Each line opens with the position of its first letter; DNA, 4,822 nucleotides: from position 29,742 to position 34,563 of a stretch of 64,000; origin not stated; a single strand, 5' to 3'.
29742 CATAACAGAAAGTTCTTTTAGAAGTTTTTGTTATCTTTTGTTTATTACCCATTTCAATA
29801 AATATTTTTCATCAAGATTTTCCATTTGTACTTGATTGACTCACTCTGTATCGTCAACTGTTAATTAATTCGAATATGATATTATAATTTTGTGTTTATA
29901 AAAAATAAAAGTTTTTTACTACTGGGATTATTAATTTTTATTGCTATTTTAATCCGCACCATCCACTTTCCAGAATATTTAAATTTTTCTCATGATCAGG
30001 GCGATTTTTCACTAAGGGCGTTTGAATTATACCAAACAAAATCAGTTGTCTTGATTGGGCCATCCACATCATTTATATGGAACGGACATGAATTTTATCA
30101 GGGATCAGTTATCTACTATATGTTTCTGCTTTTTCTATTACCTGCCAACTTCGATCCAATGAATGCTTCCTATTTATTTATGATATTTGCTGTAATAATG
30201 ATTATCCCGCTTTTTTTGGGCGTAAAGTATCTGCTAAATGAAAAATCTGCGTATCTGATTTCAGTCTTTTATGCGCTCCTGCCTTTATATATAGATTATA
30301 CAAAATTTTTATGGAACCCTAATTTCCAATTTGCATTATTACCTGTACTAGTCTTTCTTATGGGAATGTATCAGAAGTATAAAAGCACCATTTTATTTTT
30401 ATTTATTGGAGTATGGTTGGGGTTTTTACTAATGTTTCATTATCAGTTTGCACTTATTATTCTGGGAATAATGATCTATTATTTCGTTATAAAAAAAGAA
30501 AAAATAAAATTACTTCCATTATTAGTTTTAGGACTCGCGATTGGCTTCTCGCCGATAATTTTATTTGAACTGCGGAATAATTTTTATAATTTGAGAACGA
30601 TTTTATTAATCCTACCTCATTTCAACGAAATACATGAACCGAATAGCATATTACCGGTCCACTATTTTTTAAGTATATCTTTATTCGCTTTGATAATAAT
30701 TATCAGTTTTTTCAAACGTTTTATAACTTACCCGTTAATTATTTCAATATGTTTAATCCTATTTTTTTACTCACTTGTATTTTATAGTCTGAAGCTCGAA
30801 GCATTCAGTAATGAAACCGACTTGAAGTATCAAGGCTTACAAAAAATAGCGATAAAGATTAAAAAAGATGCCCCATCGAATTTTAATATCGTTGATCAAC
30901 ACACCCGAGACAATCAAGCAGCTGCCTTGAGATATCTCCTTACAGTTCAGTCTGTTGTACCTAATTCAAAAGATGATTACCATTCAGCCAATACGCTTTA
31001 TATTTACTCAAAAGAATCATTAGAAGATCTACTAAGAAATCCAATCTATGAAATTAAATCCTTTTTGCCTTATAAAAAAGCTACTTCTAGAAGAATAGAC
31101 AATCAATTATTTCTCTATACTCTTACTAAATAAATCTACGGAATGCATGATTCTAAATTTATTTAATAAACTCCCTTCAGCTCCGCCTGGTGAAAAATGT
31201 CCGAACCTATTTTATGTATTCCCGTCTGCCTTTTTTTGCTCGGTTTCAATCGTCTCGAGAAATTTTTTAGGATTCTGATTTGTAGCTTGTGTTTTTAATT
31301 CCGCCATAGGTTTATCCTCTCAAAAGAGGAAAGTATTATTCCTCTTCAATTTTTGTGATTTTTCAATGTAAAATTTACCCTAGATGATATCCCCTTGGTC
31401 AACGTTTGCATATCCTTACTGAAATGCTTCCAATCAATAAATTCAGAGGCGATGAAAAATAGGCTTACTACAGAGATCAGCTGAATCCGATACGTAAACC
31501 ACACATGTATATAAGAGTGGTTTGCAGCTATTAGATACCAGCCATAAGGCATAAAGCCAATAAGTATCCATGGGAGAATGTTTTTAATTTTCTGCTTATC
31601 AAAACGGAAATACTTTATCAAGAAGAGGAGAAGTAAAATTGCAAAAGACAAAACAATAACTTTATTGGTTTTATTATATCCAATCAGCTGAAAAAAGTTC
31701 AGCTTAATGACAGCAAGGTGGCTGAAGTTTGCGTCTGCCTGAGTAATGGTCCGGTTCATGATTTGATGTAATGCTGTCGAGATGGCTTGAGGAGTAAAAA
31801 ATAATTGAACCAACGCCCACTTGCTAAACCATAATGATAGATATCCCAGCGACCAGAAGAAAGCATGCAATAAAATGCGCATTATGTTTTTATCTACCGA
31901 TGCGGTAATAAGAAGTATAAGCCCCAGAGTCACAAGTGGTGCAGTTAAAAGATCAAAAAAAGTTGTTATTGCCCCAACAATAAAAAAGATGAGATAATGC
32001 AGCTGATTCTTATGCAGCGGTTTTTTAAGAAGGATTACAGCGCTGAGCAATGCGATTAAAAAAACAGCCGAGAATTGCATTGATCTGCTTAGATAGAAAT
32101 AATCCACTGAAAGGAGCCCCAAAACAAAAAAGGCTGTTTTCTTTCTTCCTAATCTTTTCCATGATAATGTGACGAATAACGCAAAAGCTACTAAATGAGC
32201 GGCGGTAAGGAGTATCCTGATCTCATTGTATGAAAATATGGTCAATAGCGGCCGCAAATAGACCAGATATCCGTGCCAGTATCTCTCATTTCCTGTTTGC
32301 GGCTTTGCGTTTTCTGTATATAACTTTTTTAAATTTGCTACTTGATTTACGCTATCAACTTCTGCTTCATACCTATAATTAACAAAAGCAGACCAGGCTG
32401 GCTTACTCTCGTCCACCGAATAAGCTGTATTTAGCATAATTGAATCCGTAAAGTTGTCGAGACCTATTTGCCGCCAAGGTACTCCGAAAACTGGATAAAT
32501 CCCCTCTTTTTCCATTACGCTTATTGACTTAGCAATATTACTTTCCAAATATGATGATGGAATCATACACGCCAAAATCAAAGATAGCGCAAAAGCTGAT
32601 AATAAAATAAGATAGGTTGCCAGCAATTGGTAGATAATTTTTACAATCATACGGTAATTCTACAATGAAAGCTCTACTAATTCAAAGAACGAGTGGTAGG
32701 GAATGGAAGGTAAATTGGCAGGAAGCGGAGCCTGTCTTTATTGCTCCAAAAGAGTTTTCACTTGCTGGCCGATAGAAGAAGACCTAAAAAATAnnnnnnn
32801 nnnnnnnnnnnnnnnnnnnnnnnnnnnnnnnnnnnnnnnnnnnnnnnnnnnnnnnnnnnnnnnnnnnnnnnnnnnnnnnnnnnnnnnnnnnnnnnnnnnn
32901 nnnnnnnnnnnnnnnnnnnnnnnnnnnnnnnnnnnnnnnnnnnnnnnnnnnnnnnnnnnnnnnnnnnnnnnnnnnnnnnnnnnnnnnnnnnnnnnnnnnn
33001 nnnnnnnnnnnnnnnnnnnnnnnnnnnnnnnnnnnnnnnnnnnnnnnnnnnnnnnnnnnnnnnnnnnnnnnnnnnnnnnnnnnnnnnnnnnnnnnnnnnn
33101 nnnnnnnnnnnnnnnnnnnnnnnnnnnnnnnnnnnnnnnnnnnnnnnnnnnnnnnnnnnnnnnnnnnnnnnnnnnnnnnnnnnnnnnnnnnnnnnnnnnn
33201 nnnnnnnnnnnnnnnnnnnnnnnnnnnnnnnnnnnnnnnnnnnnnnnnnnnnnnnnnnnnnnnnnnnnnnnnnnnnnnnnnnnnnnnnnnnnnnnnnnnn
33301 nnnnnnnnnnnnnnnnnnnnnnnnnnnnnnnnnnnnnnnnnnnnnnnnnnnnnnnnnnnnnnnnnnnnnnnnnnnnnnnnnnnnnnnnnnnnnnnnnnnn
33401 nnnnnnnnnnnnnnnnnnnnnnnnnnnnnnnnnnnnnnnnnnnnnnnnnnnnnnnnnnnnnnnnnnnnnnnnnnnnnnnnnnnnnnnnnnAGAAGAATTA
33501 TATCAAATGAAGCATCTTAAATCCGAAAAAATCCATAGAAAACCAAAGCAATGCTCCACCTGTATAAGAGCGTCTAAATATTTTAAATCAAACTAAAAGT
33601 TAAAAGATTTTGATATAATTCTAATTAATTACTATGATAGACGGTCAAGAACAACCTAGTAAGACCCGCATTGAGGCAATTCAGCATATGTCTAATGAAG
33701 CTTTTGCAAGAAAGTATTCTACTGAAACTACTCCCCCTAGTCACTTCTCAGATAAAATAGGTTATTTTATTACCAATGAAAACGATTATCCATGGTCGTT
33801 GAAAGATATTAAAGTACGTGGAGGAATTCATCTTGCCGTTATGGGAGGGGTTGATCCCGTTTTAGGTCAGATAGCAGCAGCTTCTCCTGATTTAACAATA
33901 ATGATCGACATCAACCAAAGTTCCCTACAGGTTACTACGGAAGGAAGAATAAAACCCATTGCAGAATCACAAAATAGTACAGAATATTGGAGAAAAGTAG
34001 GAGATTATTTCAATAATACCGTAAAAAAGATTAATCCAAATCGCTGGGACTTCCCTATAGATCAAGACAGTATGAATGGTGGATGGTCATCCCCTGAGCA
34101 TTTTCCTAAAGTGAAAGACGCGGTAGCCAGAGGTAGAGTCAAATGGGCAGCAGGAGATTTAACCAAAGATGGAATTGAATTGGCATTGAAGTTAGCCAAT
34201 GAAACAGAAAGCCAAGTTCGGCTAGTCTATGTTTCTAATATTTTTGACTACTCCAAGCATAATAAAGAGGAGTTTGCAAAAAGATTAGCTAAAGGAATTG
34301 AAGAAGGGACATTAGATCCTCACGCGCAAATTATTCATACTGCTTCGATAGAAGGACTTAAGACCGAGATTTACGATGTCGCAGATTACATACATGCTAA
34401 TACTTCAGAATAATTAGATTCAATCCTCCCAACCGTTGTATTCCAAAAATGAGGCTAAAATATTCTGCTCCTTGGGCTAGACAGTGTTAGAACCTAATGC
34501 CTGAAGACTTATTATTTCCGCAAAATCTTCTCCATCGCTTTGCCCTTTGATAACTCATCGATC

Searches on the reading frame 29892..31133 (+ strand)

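Call 30: search_protein_families(library=pfam, proteins=[window:29892-31133:+], max_evalue=0.001)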
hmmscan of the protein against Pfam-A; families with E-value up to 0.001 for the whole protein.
window:29892-31133:+ (413 aa): 1 family
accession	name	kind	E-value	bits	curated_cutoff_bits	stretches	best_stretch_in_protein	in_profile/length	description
PF13231.12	PMT_2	-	0.0003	21.5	26.1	1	86-221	18-156/160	Dolichyl-phosphate-mannose-protein mannosyltransferase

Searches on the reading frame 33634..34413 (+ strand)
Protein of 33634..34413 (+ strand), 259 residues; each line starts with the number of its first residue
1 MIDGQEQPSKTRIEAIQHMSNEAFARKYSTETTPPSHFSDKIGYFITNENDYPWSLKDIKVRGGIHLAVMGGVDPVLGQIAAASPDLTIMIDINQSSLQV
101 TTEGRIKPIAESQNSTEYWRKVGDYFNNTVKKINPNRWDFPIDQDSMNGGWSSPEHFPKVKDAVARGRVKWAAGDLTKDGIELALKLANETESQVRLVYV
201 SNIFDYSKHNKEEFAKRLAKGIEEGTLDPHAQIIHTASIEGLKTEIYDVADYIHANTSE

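Call 30: search_protein_families(library=pfam, proteins=[window:33634-34413:+], max_evalue=0.001)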
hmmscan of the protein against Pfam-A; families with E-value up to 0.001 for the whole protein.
window:33634-34413:+ (259 aa): 1 family
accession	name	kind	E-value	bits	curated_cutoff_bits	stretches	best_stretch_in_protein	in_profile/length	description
PF25046.1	DUF7790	-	6.8e-10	39.2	23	1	152-218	133-199/272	Domain of unknown function (DUF7790)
